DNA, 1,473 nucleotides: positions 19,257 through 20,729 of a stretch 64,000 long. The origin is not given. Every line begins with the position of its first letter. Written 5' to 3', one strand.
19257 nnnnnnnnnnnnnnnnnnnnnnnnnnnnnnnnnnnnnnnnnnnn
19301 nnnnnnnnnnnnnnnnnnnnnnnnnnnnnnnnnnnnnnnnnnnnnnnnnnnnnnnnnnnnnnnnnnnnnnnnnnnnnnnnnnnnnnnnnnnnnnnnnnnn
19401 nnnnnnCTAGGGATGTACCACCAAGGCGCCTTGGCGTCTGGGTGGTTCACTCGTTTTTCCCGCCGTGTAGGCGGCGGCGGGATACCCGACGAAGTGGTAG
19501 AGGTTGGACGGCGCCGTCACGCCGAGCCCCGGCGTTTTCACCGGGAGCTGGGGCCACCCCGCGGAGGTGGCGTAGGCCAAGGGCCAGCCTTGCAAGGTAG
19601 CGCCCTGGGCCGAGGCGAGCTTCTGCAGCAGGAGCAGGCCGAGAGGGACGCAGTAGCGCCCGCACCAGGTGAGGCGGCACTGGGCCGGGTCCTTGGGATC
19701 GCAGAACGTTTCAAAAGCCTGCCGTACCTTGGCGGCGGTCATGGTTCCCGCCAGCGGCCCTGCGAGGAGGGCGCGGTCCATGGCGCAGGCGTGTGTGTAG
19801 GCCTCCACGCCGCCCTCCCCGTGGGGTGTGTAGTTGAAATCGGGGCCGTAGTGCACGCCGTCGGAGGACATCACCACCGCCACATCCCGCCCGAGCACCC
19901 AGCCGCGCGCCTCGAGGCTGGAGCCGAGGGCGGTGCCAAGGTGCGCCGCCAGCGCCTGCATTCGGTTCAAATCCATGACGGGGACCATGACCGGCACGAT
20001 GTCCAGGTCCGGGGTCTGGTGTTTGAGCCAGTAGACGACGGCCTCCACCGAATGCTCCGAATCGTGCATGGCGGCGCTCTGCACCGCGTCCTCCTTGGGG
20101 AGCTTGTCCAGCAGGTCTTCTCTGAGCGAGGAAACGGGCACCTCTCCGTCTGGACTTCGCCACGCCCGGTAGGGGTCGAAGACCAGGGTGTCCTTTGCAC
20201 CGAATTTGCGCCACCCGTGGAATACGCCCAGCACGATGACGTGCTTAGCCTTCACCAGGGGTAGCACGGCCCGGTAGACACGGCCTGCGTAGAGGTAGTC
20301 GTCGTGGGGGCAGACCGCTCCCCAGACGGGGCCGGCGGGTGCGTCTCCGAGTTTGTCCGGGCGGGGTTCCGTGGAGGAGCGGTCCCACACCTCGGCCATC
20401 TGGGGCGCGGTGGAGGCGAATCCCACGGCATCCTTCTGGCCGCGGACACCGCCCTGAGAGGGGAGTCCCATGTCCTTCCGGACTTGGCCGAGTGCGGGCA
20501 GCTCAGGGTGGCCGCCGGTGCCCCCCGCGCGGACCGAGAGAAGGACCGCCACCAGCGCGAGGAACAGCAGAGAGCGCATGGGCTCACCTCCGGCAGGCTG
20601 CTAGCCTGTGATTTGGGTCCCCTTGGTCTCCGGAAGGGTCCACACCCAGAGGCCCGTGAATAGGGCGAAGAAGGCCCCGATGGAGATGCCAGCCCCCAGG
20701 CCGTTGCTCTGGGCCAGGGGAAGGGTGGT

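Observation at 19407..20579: MEMO1-family protein with a signal peptide and no AMMECR1/radical-SAM partners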

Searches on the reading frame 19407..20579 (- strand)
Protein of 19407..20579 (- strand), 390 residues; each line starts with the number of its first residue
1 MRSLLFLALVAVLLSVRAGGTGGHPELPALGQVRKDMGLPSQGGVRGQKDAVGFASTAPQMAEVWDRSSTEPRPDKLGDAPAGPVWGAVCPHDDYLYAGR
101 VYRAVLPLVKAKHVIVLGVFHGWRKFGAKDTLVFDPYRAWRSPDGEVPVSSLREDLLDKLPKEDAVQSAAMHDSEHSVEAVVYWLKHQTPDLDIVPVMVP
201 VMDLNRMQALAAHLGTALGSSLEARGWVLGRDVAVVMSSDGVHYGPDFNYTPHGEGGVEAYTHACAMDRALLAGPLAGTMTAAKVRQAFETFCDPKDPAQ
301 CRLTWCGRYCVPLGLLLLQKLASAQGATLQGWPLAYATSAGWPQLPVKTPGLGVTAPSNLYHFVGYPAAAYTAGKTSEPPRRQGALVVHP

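Call 3: search_protein_families(library=pfam, proteins=[window:19407-20579:-], max_evalue=0.01)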
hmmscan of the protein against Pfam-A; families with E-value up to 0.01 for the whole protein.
window:19407-20579:- (390 aa): 1 family
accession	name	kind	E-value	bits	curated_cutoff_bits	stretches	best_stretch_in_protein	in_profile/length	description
PF01875.22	Memo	-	1.7e-17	64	27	1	88-323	36-241/269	Memo-like protein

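Call 4: search_protein_families(library=ncbifam, proteins=[window:19407-20579:-], max_evalue=0.01)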
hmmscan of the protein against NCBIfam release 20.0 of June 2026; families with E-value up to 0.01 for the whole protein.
window:19407-20579:- (390 aa): 2 families
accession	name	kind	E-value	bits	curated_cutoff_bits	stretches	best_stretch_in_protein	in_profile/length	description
TIGR04336.1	AmmeMemoSam_B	hypoth_equivalog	4.5e-20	72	26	1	76-271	36-200/270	AmmeMemoRadiSam system protein B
NF001987.0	PRK00782.1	equivalog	1e-13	51.2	295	1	84-247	36-185/267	MEMO1 family protein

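Call 5: find_homologous_proteins(query=window:19407-20579:-)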
Query window:19407-20579:- (390 aa): 1034 proteins with E <= 0.001 among 8000 candidates; the best 120 are listed.
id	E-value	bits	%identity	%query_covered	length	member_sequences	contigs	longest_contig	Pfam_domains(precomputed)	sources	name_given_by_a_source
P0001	2.7e-265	898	100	100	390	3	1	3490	PF01875.23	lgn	-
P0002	1.3e-217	741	85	96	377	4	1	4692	PF01875.23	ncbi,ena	-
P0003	7.4e-190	649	74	96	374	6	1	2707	PF01875.23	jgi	-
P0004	3.9e-188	644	81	86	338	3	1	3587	PF01875.23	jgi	jgi:AmmeMemoRadiSam system protein B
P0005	8.3e-188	643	80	87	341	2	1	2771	PF01875.23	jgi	jgi:AmmeMemoRadiSam system protein B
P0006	3.1e-184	631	76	88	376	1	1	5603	PF01875.23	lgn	-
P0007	3.5e-173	594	72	89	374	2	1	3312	PF01875.23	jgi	jgi:MEMO1 family protein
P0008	1.2e-170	586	71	89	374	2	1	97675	PF01875.23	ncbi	-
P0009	2.1e-170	585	70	89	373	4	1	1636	PF01875.23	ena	-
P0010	5.7e-170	584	72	89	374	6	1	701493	PF01875.23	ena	-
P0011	1.0e-169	583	70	89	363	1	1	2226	PF01875.23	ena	-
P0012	4.0e-168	578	67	92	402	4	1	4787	PF01875.23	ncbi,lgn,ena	-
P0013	2.7e-166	572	68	89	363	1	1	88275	PF01875.23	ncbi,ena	-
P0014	1.5e-149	517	61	97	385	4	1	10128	PF01875.23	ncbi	-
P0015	4.2e-149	515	61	97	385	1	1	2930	PF01875.23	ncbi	-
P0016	1.8e-147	510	61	95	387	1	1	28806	PF01875.23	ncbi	-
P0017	1.2e-146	507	65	88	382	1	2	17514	PF01875.23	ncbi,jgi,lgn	jgi:AmmeMemoRadiSam system protein B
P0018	2.1e-146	506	59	98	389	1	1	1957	PF01875.23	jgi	jgi:AmmeMemoRadiSam system protein B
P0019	1.0e-145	504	61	94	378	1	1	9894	PF01875.23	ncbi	-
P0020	1.6e-145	503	65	88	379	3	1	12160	PF01875.23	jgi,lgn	-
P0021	1.8e-144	500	61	89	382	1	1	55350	PF01875.23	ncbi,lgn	-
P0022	2.0e-144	500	62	89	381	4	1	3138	PF01875.23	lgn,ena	-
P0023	2.6e-144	499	62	89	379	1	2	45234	PF01875.23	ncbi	-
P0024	3.1e-144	499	59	97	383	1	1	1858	PF01875.23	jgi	jgi:AmmeMemoRadiSam system protein B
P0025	7.4e-144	498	62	88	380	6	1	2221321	PF01875.23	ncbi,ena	-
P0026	8.0e-144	498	60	95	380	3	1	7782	PF01875.23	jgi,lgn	jgi:AmmeMemoRadiSam system protein B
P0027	1.3e-143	497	64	88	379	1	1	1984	PF01875.23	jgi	jgi:AmmeMemoRadiSam system protein B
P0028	2.0e-143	496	64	88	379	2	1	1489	PF01875.23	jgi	-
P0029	2.2e-143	496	60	95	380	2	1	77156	PF01875.23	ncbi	-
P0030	2.9e-143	496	60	89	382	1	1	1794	PF01875.23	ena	-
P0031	3.6e-143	496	64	88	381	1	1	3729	PF01875.23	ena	-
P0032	5.0e-143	495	58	96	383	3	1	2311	PF01875.23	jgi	jgi:AmmeMemoRadiSam system protein B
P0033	1.0e-142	494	60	89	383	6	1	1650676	PF01875.23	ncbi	-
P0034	1.2e-142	494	64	88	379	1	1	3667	PF01875.23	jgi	-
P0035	1.5e-142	494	60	90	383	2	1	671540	PF01875.23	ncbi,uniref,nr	ncbi:AmmeMemoRadiSam system protein B [Geothrix terrae]|uniref:AmmeMemoRadiSam system protein B n=1 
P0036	2.0e-142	493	63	88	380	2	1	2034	PF01875.23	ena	-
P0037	2.4e-142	493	59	96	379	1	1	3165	PF01875.23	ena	-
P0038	4.1e-142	492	61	89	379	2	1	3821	PF01875.23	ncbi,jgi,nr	ncbi:MAG TPA: AmmeMemoRadiSam system protein B [Thermoanaerobaculaceae bacterium]|nr:AmmeMemoRadiSam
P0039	4.5e-142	492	64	88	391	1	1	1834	PF01875.23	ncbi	-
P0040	4.8e-142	492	60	90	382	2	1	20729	PF01875.23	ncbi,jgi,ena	ncbi:MAG TPA: AmmeMemoRadiSam system protein B [Geothrix sp.]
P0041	5.1e-142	492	62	87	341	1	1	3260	PF01875.23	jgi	jgi:AmmeMemoRadiSam system protein B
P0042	5.8e-142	492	62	88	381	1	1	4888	PF01875.23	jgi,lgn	jgi:AmmeMemoRadiSam system protein B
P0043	6.1e-142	491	61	88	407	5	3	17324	PF01875.23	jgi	jgi:AmmeMemoRadiSam system protein B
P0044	6.6e-142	491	61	89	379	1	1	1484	PF01875.23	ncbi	-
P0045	6.8e-142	491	62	89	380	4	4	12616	PF01875.23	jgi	jgi:AmmeMemoRadiSam system protein B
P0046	8.9e-142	491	62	89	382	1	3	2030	PF01875.23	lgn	-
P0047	9.7e-142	491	63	88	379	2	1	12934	PF01875.23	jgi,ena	-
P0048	1.0e-141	491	59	91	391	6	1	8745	PF01875.23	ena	-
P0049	1.0e-141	491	62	90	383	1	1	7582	PF01875.23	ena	-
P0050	1.1e-141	491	61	88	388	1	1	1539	PF01875.23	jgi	-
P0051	1.2e-141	491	63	88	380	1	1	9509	PF01875.23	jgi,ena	-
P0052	1.2e-141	491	62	89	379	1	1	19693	PF01875.23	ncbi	-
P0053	1.4e-141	490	63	88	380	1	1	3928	PF01875.23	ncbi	-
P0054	1.9e-141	490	62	89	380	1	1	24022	PF01875.23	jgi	jgi:MEMO1 family protein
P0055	1.9e-141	490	60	89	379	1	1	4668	PF01875.23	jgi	jgi:AmmeMemoRadiSam system protein B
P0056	3.1e-141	489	62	88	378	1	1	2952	PF01875.23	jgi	-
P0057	4.1e-141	489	61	90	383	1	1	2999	PF01875.23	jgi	jgi:AmmeMemoRadiSam system protein B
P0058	5.0e-141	488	62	88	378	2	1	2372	PF01875.23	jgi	jgi:AmmeMemoRadiSam system protein B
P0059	8.5e-141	488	59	91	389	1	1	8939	PF01875.23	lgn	-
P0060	8.9e-141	488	60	89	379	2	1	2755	PF01875.23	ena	-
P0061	9.9e-141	487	61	88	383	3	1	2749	PF01875.23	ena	-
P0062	1.3e-140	487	60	89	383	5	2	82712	PF01875.23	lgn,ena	-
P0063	1.3e-140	487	59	94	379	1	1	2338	PF01875.23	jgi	jgi:AmmeMemoRadiSam system protein B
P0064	1.4e-140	487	61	90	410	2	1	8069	PF01875.23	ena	-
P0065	1.6e-140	487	61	89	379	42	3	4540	PF01875.23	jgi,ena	-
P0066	1.6e-140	487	62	88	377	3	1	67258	PF01875.23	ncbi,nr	ncbi:MAG: AmmeMemoRadiSam system protein B [Thermoanaerobaculaceae bacterium]|nr:AmmeMemoRadiSam sys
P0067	1.6e-140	487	63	88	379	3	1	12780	PF01875.23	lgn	-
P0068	1.7e-140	487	61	89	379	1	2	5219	PF01875.23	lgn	-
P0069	1.9e-140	487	60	88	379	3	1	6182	PF01875.23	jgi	jgi:AmmeMemoRadiSam system protein B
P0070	2.0e-140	486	59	95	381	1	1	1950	PF01875.23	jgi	jgi:AmmeMemoRadiSam system protein B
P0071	2.0e-140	486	59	94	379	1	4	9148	PF01875.23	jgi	jgi:AmmeMemoRadiSam system protein B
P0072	2.2e-140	486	63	88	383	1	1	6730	PF01875.23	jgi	jgi:AmmeMemoRadiSam system protein B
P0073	2.2e-140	486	60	90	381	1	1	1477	PF01875.23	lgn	-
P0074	2.7e-140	486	62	88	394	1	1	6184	PF01875.23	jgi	jgi:AmmeMemoRadiSam system protein B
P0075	2.9e-140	486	58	95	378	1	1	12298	PF01875.23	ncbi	-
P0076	3.3e-140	486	61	89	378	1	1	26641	PF01875.23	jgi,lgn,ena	-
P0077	3.4e-140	486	60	90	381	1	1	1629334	PF01875.23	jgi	-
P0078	4.7e-140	485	61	89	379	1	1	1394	PF01875.23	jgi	jgi:AmmeMemoRadiSam system protein B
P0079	5.1e-140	485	59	95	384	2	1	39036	PF01875.23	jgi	jgi:MEMO1 family protein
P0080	5.5e-140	485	58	96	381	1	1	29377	PF01875.23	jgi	-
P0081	5.6e-140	485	60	89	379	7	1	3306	PF01875.23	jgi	-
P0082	6.1e-140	485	62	89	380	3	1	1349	PF01875.23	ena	-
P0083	6.1e-140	485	58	95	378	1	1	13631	PF01875.23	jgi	-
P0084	6.2e-140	485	61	89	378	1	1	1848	PF01875.23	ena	-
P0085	6.3e-140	485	58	95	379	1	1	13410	PF01875.23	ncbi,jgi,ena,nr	ncbi:MAG TPA: AmmeMemoRadiSam system protein B [Candidatus Saccharimonadales bacterium]|nr:AmmeMemoR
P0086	6.4e-140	485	62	89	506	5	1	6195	PF01875.23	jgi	jgi:AmmeMemoRadiSam system protein B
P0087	7.9e-140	485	61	90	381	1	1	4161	PF01875.23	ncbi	-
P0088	9.4e-140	484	61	88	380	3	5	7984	PF01875.23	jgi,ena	jgi:AmmeMemoRadiSam system protein B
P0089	1.1e-139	484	61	88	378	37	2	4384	PF01875.23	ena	-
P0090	1.1e-139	484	60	88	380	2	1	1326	PF01875.23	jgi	-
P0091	1.2e-139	484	59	90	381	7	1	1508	PF01875.23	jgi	-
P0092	1.2e-139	484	61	89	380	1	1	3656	PF01875.23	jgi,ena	-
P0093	1.3e-139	484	62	88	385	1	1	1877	PF01875.23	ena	-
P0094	1.5e-139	484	59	89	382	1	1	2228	PF01875.23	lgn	-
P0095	1.5e-139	484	61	89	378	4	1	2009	PF01875.23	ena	-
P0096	2.0e-139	483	61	89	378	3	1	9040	PF01875.23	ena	-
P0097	2.3e-139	483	61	89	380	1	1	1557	PF01875.23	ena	-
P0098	4.5e-139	482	61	89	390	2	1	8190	PF01875.23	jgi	jgi:AmmeMemoRadiSam system protein B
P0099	5.2e-139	482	61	89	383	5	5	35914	PF01875.23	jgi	jgi:MEMO1 family protein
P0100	5.4e-139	482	59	89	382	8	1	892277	PF01875.23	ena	-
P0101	7.8e-139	481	60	89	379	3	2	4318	PF01875.23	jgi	jgi:AmmeMemoRadiSam system protein B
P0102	8.4e-139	481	57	96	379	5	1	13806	PF01875.23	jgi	jgi:AmmeMemoRadiSam system protein B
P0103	8.5e-139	481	60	89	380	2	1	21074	PF01875.23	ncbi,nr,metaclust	ncbi:MAG: AmmeMemoRadiSam system protein B [Acidobacteria bacterium RBG_13_68_16]|nr:MAG: AmmeMemoRa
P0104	9.2e-139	481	62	88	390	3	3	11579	PF01875.23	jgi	jgi:AmmeMemoRadiSam system protein B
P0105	9.9e-139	481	60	89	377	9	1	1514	PF01875.23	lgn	-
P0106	1.0e-138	481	60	87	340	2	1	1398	PF01875.23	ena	-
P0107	1.1e-138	481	59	89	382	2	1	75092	PF01875.23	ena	-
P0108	1.4e-138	480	56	94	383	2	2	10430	PF01875.23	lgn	-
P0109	1.5e-138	480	61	88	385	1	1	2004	PF01875.23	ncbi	-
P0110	1.6e-138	480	61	89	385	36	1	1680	PF01875.23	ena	-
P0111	2.5e-138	480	61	89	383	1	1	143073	PF01875.23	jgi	-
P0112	2.6e-138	480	60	89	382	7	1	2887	PF01875.23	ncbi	-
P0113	3.2e-138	479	58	90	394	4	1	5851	PF01875.23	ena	-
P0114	3.6e-138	479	57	89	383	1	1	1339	PF01875.23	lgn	-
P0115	4.7e-138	479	60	89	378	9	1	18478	PF01875.23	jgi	jgi:AmmeMemoRadiSam system protein B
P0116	5.0e-138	479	60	88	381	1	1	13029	PF01875.23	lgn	-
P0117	5.6e-138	478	60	89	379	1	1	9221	PF01875.23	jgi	-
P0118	5.9e-138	478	59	89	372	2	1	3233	PF01875.23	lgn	-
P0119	6.1e-138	478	61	89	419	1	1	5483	PF01875.23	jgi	jgi:AmmeMemoRadiSam system protein B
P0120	6.2e-138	478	60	90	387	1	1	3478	PF01875.23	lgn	-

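Call 6: search_solved_structures(query=window:19407-20579:-, max_evalue=1, show_alignments=3)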
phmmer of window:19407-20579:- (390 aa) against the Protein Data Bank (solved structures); distinct sequences matched with E-value up to 1: 0.

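Call 9: find_encoding_contigs(protein=P0025, flank=10000, max_places=2)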
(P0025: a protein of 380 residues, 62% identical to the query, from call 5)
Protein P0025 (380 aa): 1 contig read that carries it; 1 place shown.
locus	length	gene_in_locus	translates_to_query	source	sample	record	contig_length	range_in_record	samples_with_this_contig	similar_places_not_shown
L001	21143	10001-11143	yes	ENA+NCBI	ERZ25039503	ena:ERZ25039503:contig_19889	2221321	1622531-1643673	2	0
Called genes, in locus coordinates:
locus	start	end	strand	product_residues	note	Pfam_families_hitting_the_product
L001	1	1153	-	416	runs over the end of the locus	PF00275:EPSP_synthase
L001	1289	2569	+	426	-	PF02403:Seryl_tRNA_N, PF00587:tRNA-synt_2b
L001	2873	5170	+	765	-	PF00749:tRNA-synt_1c, PF03950:tRNA-synt_1c_C, PF20974:tRNA-synt_1c_C2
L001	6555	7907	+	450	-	PF01654:Cyt_bd_oxida_I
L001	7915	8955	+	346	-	PF02322:Cyt_bd_oxida_II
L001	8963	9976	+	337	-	PF08240:ADH_N, PF00107:ADH_zinc_N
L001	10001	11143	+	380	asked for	PF01875:Memo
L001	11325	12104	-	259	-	PF01738:DLH, PF00326:Peptidase_S9 (faint), PF02230:Abhydrolase_2 (weak)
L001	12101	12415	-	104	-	PF00578:AhpC-TSA, PF08534:Redoxin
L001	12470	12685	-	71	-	PF00578:AhpC-TSA (weak), PF08534:Redoxin (weak)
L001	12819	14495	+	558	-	PF00005:ABC_tran, PF02463:SMC_N (faint), PF13476:AAA_23 (faint), PF13304:AAA_21 (weak), PF12848:ABC_tran_Xtn, PF00005:ABC_tran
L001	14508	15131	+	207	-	PF08534:Redoxin, PF00578:AhpC-TSA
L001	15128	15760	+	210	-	PF08534:Redoxin, PF00578:AhpC-TSA, PF20029:DUF6436 (faint), PF13098:Thioredoxin_2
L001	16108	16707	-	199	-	PF02517:Rce1-like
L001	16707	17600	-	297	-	PF01040:UbiA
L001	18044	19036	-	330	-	PF01180:DHO_dh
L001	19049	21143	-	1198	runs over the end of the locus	PF01855:POR_N, PF17147:PFOR_II, PF01558:POR, PF10371:EKR, PF12838:Fer4_7, PF13237:Fer4_10, PF13484:Fer4_16, PF02775:TPP_enzyme_C, +5 more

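Call 10: find_encoding_contigs(protein=P0033, flank=10000, max_places=2)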
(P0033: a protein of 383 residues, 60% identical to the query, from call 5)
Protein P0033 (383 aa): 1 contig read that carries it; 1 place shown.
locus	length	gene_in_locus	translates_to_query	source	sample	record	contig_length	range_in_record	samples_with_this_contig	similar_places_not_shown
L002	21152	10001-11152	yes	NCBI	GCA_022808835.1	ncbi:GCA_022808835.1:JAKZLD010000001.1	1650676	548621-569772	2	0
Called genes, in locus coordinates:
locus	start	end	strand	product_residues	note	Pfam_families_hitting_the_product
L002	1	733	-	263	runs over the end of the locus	PF00005:ABC_tran, PF13304:AAA_21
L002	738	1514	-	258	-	PF02405:MlaE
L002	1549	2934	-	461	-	PF12804:NTP_transf_3, PF25084:LbH_EIF2B, PF25087:GMPPB_C, PF24894:Hexapep_GlmU (faint), PF00132:Hexapep, PF14602:Hexapep_2 (weak)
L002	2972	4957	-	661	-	-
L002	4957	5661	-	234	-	PF01063:Aminotran_4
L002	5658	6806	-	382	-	PF04166:PdxA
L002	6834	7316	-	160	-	PF17209:Hfq (weak), PF21979:Hfq_1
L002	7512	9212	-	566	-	PF08448:PAS_4 (faint), PF13188:PAS_8 (weak), PF00512:HisKA, PF02518:HATPase_c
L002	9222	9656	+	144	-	PF01475:FUR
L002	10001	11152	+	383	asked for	PF01875:Memo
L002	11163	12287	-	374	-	PF03054:tRNA_Me_trans, PF20259:tRNA_Me_trans_M, PF20258:tRNA_Me_trans_C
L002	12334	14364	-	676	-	PF00884:Sulfatase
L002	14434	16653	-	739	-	PF03739:LptF_LptG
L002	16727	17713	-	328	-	PF01380:SIS, PF00571:CBS (faint)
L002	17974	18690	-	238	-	PF00392:GntR, PF07729:FCD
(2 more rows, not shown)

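Call 11: find_encoding_contigs(protein=P0010, flank=10000, max_places=2)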
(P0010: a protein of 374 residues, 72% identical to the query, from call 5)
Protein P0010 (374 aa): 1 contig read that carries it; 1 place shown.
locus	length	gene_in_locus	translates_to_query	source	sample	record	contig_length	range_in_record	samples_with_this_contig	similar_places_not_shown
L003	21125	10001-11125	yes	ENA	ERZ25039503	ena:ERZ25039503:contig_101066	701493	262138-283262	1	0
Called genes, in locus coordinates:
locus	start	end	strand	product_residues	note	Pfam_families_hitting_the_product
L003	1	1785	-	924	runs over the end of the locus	PF21760:SecD_1st, PF22599:SecDF_P1_head, PF02355:SecD_SecF_C, PF07549:Sec_GG, PF02355:SecD_SecF_C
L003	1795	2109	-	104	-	PF02699:YajC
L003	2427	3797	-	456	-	PF01116:F_bP_aldolase, PF08013:GatZ_KbaZ-like (weak)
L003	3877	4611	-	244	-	PF00106:adh_short, PF08659:KR, PF13561:adh_short_C2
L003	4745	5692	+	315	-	PF00801:PKD, PF18911:PKD_4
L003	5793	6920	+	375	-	PF00579:tRNA-synt_1b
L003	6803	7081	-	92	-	PF14026:SCO4226-like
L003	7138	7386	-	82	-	PF03486:HI0933_like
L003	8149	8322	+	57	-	-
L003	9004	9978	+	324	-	PF00487:FA_desaturase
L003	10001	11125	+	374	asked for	PF01875:Memo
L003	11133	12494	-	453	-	PF00171:Aldedh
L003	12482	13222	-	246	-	-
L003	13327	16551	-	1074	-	PF25596:CPSase_L_D1, PF02222:ATP-grasp (faint), PF02786:CPSase_L_D2, PF15632:ATPgrasp_Ter (faint), PF25596:CPSase_L_D1, PF02786:CPSase_L_D2, PF02142:MGS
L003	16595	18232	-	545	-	PF00515:TPR_1 (faint), PF07719:TPR_2 (faint), PF13374:TPR_10 (faint), PF13424:TPR_12 (weak), PF13487:HD_5, PF01966:HD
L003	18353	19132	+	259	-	PF04079:SMC_ScpB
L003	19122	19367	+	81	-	PF01479:S4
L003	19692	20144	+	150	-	-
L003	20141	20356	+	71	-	-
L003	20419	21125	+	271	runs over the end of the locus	PF00155:Aminotran_1_2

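Call 12: find_encoding_contigs(protein=P0008, flank=10000, max_places=2)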
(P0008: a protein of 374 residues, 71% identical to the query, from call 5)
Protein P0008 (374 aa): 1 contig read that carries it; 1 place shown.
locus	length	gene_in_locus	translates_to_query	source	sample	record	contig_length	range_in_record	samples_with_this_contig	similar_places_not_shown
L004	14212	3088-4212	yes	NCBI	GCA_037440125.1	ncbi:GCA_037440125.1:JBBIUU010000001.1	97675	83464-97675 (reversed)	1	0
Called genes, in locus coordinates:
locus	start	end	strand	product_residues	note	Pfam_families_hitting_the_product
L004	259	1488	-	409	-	PF00890:FAD_binding_2 (weak), PF01266:DAO (faint), PF03486:HI0933_like, PF07992:Pyr_redox_2 (faint), PF12831:FAD_oxidored (weak), PF22780:HI0933_like_1st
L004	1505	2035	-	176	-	PF14534:DUF4440, PF12680:SnoaL_2 (weak)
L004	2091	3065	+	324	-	PF00487:FA_desaturase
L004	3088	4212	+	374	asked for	PF01875:Memo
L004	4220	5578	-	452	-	PF00171:Aldedh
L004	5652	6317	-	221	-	PF07238:PilZ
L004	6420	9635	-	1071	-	PF25596:CPSase_L_D1, PF02786:CPSase_L_D2, PF02655:ATP-grasp_3 (faint), PF02787:CPSase_L_D3, PF25596:CPSase_L_D1, PF02786:CPSase_L_D2, PF02222:ATP-grasp, PF02142:MGS, +3 more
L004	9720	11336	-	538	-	PF07719:TPR_2 (faint), PF13374:TPR_10 (faint), PF13424:TPR_12 (weak), PF00515:TPR_1 (faint), PF13487:HD_5, PF01966:HD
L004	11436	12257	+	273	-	PF04079:SMC_ScpB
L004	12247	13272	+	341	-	PF01479:S4, PF00849:PseudoU_synth_2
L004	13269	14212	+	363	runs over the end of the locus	PF00155:Aminotran_1_2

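Call 13: find_encoding_contigs(protein=P0111, flank=10000, max_places=2)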
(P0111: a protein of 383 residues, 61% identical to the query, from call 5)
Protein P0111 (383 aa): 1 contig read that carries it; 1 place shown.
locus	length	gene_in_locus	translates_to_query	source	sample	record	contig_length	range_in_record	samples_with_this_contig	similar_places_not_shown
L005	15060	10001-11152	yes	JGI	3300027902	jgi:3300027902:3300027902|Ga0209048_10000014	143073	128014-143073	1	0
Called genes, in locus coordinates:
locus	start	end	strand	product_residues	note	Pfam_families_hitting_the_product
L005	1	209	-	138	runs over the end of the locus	-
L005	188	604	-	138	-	-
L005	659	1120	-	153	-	-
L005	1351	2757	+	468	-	PF00474:SSF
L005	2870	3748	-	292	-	PF01936:NYN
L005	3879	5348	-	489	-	PF14691:Fer4_20, PF02826:2-Hacid_dh_C (faint), PF00070:Pyr_redox (weak), PF00890:FAD_binding_2 (faint), PF07992:Pyr_redox_2, PF13450:NAD_binding_8, PF13738:Pyr_redox_3 (faint), PF00070:Pyr_redox (weak)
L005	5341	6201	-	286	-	PF00175:NAD_binding_1 (weak), PF10418:DHODB_Fe-S_bind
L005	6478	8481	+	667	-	PF00580:UvrD-helicase, PF13245:AAA_19, PF01443:Viral_helicase1 (faint), PF13361:UvrD_C, PF13538:UvrD_C_2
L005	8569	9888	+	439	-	PF00070:Pyr_redox (faint), PF00890:FAD_binding_2 (weak), PF01266:DAO, PF01494:FAD_binding_3 (faint), PF01593:Amino_oxidase, PF03486:HI0933_like (faint), PF12831:FAD_oxidored (weak), PF13450:NAD_binding_8, +1 more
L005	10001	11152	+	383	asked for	PF01875:Memo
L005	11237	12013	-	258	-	PF01738:DLH, PF00326:Peptidase_S9 (faint), PF02230:Abhydrolase_2 (weak)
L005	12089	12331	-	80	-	-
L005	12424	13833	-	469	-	PF01921:tRNA-synt_1f (faint), PF01406:tRNA-synt_1e, PF09334:tRNA-synt_1g (faint), PF09190:DALR_2 (weak), PF23493:CysS_C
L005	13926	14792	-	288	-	-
